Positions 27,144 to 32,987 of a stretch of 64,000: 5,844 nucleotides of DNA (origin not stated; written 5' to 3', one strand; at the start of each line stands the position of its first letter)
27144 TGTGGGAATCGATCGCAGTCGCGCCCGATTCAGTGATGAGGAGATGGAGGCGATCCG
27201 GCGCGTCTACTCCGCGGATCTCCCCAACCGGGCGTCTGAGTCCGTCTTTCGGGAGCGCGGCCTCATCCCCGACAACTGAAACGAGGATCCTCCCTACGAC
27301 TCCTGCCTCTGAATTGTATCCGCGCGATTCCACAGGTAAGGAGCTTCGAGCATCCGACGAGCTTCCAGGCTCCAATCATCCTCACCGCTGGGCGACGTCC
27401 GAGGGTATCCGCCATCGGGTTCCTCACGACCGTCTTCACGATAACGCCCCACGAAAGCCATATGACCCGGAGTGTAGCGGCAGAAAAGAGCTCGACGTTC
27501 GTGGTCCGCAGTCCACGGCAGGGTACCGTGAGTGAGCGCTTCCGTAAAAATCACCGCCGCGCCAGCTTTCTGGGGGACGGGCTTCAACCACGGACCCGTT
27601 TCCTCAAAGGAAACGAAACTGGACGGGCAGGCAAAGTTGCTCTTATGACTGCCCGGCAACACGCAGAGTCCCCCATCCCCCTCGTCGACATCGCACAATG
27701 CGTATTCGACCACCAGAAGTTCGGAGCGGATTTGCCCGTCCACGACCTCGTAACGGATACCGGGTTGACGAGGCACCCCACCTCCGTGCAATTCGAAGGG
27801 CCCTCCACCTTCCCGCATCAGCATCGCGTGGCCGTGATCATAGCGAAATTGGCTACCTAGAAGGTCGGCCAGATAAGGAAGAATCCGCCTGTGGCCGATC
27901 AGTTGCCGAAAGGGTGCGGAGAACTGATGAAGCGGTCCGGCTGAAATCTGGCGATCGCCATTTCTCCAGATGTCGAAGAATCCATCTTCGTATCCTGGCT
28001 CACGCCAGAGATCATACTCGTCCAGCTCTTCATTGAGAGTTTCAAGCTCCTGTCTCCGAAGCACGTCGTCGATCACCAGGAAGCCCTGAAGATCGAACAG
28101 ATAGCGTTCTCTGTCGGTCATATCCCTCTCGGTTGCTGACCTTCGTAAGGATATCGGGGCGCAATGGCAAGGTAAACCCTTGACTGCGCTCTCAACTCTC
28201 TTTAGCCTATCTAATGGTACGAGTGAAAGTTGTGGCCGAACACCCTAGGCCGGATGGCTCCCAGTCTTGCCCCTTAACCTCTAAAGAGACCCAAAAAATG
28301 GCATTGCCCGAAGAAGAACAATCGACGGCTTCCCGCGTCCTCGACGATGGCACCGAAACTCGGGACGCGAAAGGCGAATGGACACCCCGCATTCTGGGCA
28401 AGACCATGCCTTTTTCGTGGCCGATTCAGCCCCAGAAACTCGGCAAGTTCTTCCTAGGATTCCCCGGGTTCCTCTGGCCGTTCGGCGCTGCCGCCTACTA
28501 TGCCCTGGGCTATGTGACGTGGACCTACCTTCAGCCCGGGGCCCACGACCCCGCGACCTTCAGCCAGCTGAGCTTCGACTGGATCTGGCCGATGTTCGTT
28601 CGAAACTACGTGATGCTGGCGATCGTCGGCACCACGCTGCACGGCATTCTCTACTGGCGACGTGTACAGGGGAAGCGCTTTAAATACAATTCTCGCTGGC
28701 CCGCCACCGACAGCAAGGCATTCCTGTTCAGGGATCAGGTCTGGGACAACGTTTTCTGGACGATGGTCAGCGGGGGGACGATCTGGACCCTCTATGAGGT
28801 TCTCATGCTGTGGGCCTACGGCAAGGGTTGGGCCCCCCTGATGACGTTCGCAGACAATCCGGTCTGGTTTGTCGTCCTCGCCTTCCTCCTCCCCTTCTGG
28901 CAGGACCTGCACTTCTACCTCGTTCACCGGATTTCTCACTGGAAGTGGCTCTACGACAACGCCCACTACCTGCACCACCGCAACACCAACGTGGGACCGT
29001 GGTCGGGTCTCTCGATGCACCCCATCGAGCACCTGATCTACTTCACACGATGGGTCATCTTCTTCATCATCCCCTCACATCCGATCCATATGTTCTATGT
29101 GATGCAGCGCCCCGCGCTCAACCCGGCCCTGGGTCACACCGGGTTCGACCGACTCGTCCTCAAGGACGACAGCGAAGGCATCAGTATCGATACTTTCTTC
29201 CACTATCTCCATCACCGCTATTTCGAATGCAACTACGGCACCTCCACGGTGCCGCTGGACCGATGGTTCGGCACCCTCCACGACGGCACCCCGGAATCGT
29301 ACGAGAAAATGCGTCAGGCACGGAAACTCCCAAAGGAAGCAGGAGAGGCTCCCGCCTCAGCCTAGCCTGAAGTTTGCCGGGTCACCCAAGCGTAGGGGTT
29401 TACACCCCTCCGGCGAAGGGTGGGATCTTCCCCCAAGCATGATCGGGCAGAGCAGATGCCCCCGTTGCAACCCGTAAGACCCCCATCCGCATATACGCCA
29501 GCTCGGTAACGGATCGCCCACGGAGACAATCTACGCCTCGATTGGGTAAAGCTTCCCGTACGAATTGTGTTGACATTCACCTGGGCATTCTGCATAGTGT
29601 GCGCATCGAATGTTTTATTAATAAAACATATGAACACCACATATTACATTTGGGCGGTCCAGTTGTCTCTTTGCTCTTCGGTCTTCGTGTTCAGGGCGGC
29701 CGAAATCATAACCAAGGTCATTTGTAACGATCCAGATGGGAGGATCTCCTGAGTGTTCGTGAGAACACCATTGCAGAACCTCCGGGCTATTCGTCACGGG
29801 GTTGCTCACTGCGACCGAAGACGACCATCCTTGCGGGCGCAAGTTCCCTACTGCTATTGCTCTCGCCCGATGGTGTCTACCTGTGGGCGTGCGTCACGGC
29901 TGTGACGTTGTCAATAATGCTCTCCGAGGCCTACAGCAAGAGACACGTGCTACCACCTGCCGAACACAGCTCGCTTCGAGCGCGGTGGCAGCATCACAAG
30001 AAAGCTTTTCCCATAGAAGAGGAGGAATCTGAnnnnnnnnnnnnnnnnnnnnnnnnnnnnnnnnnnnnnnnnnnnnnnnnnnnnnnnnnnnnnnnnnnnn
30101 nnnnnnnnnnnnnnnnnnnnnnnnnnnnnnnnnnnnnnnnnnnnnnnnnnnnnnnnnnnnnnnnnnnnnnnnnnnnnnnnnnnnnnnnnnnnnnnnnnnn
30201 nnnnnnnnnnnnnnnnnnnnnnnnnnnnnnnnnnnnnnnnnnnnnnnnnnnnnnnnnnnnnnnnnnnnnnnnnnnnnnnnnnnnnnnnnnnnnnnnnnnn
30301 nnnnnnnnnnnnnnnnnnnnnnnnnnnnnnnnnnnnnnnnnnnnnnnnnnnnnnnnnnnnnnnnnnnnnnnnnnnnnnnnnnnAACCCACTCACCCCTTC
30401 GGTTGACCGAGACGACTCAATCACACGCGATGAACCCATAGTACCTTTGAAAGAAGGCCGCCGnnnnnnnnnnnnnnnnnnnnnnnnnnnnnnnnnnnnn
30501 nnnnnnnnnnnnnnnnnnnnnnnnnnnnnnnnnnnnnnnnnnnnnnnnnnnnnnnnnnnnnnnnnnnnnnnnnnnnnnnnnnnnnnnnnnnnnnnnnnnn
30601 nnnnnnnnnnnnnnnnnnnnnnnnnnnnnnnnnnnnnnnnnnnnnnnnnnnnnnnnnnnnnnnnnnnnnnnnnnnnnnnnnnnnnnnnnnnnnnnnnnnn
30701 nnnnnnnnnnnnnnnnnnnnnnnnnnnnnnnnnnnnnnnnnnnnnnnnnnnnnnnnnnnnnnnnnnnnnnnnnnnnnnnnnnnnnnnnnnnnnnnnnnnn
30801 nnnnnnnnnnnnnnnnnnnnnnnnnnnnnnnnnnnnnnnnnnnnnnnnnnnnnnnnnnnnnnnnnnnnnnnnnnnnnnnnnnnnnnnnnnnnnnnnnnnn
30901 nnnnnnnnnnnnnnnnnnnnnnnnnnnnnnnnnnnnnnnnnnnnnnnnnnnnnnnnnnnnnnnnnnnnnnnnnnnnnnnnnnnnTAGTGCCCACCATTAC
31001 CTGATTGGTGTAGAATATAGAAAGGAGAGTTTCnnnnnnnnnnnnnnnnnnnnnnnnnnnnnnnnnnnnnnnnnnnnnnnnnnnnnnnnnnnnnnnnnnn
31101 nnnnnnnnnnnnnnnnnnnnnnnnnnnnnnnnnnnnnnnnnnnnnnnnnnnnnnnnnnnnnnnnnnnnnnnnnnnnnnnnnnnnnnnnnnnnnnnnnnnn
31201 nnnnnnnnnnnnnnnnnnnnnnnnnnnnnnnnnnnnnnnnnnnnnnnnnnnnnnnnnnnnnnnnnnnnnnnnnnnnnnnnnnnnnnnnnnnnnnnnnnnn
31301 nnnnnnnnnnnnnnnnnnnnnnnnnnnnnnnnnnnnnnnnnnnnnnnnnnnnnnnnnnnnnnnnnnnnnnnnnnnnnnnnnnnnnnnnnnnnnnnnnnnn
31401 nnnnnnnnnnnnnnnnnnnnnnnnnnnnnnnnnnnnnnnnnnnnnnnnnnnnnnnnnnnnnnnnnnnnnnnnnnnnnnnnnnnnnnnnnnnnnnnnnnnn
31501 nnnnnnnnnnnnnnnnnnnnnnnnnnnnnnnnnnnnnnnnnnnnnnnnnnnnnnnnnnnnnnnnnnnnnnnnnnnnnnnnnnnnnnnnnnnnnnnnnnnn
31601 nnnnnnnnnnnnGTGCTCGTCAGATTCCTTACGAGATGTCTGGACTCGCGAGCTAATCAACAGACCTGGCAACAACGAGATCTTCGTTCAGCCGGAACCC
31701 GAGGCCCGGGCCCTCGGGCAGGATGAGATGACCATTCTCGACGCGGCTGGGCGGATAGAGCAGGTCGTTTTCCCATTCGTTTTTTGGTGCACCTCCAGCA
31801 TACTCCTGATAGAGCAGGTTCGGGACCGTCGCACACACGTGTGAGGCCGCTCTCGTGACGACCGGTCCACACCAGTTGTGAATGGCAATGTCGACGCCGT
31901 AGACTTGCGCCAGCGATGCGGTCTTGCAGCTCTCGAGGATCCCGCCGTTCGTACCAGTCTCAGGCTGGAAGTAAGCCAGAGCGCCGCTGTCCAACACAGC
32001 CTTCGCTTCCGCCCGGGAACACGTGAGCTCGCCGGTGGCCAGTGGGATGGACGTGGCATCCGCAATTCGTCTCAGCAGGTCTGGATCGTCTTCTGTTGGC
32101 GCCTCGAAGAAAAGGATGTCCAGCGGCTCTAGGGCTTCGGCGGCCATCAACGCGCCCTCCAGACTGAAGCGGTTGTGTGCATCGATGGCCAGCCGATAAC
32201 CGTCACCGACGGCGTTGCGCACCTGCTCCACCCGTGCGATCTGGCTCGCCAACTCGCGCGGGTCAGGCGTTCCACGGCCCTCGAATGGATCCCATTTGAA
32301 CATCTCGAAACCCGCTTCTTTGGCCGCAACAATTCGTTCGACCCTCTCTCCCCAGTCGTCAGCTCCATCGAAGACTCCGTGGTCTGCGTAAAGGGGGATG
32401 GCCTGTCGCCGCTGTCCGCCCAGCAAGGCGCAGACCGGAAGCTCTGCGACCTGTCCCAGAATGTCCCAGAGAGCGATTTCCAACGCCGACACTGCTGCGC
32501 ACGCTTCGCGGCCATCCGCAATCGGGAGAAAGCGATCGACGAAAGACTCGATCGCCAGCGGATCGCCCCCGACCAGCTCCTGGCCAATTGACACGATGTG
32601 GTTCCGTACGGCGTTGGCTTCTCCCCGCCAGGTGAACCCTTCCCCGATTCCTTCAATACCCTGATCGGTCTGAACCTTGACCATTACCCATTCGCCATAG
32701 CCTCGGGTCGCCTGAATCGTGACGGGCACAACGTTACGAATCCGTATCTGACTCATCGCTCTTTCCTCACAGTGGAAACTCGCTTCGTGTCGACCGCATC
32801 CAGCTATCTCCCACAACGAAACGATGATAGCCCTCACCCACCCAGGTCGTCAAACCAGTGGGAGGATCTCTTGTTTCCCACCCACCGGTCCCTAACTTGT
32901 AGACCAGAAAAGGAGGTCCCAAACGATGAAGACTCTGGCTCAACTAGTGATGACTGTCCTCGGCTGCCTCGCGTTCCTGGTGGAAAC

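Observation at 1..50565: Extreme local expansion of PhyH/TauD-type 2OG oxygenases, interleaved with cytoplasmic sulfatases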

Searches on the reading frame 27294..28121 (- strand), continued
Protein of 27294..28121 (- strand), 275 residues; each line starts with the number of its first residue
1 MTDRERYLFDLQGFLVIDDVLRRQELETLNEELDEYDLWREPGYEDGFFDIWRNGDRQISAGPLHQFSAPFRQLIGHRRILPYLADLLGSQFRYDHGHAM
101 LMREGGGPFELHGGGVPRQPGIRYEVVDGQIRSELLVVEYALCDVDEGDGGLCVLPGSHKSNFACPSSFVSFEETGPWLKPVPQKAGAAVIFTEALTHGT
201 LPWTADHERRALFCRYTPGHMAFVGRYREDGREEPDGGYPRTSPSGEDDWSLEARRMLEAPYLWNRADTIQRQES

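Call 77: find_encoding_contigs(protein=P0149, flank=8000, max_places=1)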
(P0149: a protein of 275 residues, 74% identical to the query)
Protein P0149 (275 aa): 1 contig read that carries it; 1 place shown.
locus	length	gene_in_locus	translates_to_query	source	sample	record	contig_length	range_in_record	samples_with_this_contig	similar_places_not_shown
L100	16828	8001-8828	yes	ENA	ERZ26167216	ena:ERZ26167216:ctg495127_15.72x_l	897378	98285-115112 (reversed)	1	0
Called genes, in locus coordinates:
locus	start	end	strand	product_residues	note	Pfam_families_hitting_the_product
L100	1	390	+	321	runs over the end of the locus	PF00106:adh_short, PF13561:adh_short_C2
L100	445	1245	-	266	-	PF05721:PhyH (faint)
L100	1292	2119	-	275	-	PF01261:AP_endonuc_2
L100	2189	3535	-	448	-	PF17389:Bac_rhamnosid6H, PF17390:Bac_rhamnosid_C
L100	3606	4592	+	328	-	-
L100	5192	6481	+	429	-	PF02746:MR_MLE_N, PF13378:MR_MLE_C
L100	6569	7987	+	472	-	PF00884:Sulfatase, PF01663:Phosphodiest (faint), PF16347:SGSH_C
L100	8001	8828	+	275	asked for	PF05721:PhyH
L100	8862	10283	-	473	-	PF00884:Sulfatase, PF01663:Phosphodiest (faint), PF16347:SGSH_C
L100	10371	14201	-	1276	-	PF07228:SpoIIE, PF13191:AAA_16, PF13424:TPR_12 (faint)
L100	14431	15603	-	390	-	PF00589:Phage_integrase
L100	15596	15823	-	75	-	PF20432:Xre-like-HTH (weak), PF13560:HTH_31 (weak), PF01381:HTH_3 (weak)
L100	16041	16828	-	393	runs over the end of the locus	PF01555:N6_N4_Mtase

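Call 78: find_encoding_contigs(protein=P0156, flank=8000, max_places=1)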
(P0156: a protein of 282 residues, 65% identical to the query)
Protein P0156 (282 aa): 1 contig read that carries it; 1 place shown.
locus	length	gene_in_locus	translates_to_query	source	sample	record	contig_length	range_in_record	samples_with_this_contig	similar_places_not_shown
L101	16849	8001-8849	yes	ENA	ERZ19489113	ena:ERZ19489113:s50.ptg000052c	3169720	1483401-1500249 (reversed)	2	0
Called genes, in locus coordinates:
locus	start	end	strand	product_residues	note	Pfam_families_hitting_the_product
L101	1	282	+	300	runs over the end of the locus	PF05721:PhyH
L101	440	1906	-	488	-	PF00884:Sulfatase, PF16347:SGSH_C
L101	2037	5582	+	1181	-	PF01522:Polysacc_deac_1, PF25788:Ig_Rha78A_N, PF08531:Bac_rhamnosid_N, PF05592:Bac_rhamnosid, PF17389:Bac_rhamnosid6H, PF17390:Bac_rhamnosid_C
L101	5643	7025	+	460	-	PF00884:Sulfatase, PF01663:Phosphodiest (faint), PF16347:SGSH_C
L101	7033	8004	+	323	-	PF05721:PhyH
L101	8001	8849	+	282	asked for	PF05721:PhyH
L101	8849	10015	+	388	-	PF00005:ABC_tran, PF13304:AAA_21 (faint), PF17850:CysA_C_terminal, PF17912:OB_MalK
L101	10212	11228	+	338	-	PF03567:Sulfotransfer_2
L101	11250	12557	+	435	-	PF13439:Glyco_transf_4, PF13579:Glyco_trans_4_4, PF20706:GT4-conflict (weak), PF00534:Glycos_transf_1, PF13692:Glyco_trans_1_4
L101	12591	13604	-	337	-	PF02775:TPP_enzyme_C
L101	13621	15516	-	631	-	PF01558:POR, PF01855:POR_N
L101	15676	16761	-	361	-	PF01791:DeoC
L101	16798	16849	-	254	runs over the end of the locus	PF13424:TPR_12 (faint), PF13428:TPR_14 (faint), PF14559:TPR_19 (faint)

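Call 79: find_encoding_contigs(protein=P0160, flank=8000, max_places=1)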
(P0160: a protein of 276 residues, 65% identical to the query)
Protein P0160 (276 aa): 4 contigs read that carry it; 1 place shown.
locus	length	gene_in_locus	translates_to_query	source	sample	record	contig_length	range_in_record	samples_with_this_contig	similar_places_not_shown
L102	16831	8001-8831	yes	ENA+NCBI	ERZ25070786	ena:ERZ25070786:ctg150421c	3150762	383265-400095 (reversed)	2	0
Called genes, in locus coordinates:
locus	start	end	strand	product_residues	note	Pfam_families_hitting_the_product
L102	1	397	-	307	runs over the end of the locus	PF01522:Polysacc_deac_1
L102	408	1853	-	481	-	PF00884:Sulfatase, PF16347:SGSH_C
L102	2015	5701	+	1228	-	PF01522:Polysacc_deac_1, PF25788:Ig_Rha78A_N, PF08531:Bac_rhamnosid_N, PF05592:Bac_rhamnosid, PF17389:Bac_rhamnosid6H, PF17390:Bac_rhamnosid_C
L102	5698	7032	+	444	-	PF00884:Sulfatase, PF01663:Phosphodiest (faint), PF16347:SGSH_C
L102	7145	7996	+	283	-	PF05721:PhyH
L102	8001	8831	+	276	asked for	PF05721:PhyH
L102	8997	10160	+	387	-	PF00005:ABC_tran, PF13304:AAA_21 (faint), PF17850:CysA_C_terminal (weak), PF17912:OB_MalK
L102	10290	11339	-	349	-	PF01791:DeoC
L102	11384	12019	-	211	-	PF07719:TPR_2 (faint), PF13428:TPR_14 (faint), PF13432:TPR_16 (weak), PF14559:TPR_19 (faint)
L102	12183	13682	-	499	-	PF00884:Sulfatase, PF01663:Phosphodiest, PF16347:SGSH_C, PF12411:Choline_sulf_C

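Call 81: find_encoding_contigs(protein=P0173, flank=8000, max_places=2)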
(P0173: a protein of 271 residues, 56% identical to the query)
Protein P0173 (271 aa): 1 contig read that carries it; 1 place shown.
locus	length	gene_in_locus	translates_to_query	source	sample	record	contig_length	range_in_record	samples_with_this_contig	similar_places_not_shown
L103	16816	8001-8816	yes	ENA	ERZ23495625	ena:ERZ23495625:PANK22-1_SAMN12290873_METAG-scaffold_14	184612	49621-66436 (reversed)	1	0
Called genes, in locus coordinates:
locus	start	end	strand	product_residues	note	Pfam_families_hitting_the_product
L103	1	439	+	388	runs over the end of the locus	PF02746:MR_MLE_N, PF13378:MR_MLE_C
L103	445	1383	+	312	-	PF00701:DHDPS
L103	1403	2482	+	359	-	PF01408:GFO_IDH_MocA, PF02894:GFO_IDH_MocA_C (weak), PF22725:GFO_IDH_MocA_C3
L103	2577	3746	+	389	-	PF02746:MR_MLE_N, PF13378:MR_MLE_C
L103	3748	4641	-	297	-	PF05721:PhyH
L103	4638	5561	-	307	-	PF00528:BPD_transp_1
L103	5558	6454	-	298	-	PF00528:BPD_transp_1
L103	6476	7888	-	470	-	PF01547:SBP_bac_1, PF13416:SBP_bac_8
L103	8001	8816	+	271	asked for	PF05721:PhyH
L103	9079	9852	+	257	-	PF00106:adh_short, PF08659:KR, PF13561:adh_short_C2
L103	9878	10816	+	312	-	PF05721:PhyH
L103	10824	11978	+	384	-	PF00005:ABC_tran, PF17912:OB_MalK, PF17850:CysA_C_terminal (weak)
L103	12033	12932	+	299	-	PF01073:3Beta_HSD, PF01370:Epimerase, PF02719:Polysacc_synt_2, PF04321:RmlD_sub_bind, PF07993:NAD_binding_4 (faint), PF13460:NAD_binding_10, PF16363:GDP_Man_Dehyd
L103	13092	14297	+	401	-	PF01943:Polysacc_synt, PF13440:Polysacc_synt_3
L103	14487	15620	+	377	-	PF04230:PS_pyruv_trans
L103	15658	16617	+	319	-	-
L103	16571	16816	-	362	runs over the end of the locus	PF02350:Epimerase_2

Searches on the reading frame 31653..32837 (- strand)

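Call 7: search_protein_families(library=pfam, proteins=[window:31653-32837:-], max_evalue=0.001)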
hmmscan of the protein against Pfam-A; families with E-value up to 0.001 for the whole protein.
window:31653-32837:- (394 aa): 2 families
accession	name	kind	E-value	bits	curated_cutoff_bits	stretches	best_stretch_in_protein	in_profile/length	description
PF13378.12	MR_MLE_C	-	1.4e-56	192.1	29.4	1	168-386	5-218/219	Enolase C-terminal domain-like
PF02746.21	MR_MLE_N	-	1.3e-15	58.1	22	1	42-140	20-117/117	Mandelate racemase / muconate lactonizing enzyme, N-terminal domain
